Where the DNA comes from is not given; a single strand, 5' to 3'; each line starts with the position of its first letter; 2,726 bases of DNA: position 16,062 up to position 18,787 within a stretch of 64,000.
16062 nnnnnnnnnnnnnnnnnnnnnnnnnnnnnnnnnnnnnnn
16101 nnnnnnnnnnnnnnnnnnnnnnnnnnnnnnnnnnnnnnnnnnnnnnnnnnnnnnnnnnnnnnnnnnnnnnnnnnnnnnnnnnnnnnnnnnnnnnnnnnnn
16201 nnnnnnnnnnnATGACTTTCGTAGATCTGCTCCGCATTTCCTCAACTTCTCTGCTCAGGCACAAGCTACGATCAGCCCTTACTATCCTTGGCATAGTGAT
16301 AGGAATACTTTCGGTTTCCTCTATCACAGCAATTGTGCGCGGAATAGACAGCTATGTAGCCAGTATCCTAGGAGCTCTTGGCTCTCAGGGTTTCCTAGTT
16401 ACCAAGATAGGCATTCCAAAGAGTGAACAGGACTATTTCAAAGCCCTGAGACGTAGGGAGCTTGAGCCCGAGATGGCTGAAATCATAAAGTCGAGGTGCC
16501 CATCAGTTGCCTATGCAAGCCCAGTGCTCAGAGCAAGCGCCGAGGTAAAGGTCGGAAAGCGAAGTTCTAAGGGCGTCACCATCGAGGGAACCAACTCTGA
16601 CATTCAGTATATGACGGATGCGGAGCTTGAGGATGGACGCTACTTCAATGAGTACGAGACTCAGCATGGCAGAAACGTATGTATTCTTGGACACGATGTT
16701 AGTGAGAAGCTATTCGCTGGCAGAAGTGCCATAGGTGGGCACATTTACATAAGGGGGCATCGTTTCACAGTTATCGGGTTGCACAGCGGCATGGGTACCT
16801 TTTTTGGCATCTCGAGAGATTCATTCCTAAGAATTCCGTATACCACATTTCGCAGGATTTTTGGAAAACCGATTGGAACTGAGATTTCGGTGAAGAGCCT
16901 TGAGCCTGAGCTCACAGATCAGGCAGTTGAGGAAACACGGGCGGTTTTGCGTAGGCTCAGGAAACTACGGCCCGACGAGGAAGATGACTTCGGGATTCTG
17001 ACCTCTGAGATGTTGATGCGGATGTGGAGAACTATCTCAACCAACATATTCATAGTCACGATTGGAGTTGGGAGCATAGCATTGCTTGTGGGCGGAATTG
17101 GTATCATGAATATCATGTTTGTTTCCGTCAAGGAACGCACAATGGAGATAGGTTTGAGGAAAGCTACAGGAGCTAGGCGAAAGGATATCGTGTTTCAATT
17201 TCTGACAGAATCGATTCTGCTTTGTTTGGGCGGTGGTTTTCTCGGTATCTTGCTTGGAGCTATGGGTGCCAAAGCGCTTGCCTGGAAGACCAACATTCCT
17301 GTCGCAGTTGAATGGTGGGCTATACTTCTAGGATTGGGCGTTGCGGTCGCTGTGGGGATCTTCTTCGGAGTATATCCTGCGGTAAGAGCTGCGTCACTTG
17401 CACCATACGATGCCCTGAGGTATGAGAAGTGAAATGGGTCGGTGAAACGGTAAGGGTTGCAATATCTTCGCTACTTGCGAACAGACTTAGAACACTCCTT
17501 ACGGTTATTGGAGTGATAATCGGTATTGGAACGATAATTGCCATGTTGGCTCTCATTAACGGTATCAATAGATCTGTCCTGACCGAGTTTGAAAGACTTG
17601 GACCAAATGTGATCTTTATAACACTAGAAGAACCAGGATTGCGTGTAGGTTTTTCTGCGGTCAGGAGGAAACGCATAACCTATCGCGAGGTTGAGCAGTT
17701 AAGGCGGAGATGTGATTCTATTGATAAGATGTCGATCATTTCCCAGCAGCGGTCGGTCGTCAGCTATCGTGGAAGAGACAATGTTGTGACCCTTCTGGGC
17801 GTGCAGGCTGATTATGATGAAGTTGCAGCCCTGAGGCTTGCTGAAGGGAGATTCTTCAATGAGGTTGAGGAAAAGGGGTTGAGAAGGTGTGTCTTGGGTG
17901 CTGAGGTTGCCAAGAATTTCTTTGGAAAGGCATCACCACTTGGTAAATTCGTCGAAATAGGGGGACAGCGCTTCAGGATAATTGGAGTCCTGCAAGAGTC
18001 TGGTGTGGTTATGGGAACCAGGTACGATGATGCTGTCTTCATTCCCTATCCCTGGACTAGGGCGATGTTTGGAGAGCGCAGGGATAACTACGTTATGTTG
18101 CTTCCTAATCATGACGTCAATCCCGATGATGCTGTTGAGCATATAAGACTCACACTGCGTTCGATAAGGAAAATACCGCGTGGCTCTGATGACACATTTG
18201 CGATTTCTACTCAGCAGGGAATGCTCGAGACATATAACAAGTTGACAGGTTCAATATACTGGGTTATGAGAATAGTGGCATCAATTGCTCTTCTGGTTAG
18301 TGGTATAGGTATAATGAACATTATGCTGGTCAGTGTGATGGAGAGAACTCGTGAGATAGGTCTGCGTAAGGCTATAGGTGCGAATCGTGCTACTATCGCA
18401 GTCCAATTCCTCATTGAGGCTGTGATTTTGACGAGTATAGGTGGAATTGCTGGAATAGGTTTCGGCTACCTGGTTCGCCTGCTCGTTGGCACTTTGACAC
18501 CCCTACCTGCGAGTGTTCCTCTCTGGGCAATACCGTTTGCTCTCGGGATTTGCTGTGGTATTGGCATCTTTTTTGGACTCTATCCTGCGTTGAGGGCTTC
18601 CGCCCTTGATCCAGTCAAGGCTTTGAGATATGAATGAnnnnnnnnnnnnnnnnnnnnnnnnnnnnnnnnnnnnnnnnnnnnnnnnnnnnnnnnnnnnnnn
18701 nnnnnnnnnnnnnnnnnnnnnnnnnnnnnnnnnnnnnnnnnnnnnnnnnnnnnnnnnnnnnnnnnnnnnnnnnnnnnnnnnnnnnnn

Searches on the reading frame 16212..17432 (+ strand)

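Call 35: search_protein_families(library=pfam, proteins=[window:16212-17432:+], max_evalue=0.00001)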
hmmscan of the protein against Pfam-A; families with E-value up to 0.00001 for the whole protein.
window:16212-17432:+ (406 aa): 2 families
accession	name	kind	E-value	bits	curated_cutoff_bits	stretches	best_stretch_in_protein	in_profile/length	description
PF12704.14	MacB_PCD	-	1.4e-35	124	27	1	21-244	1-206/207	MacB-like periplasmic core domain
PF02687.27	FtsX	-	9.8e-21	74.5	25.5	1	286-396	3-118/120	FtsX-like permease C-terminal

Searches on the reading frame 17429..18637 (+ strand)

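Call 35: search_protein_families(library=pfam, proteins=[window:17429-18637:+], max_evalue=0.00001)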
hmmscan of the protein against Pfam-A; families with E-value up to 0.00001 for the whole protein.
window:17429-18637:+ (402 aa): 2 families
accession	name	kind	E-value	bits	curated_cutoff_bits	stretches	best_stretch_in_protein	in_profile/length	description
PF12704.14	MacB_PCD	-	6.4e-41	141.4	27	1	22-240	1-205/207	MacB-like periplasmic core domain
PF02687.27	FtsX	-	1.1e-21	77.6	25.5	1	282-394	2-119/120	FtsX-like permease C-terminal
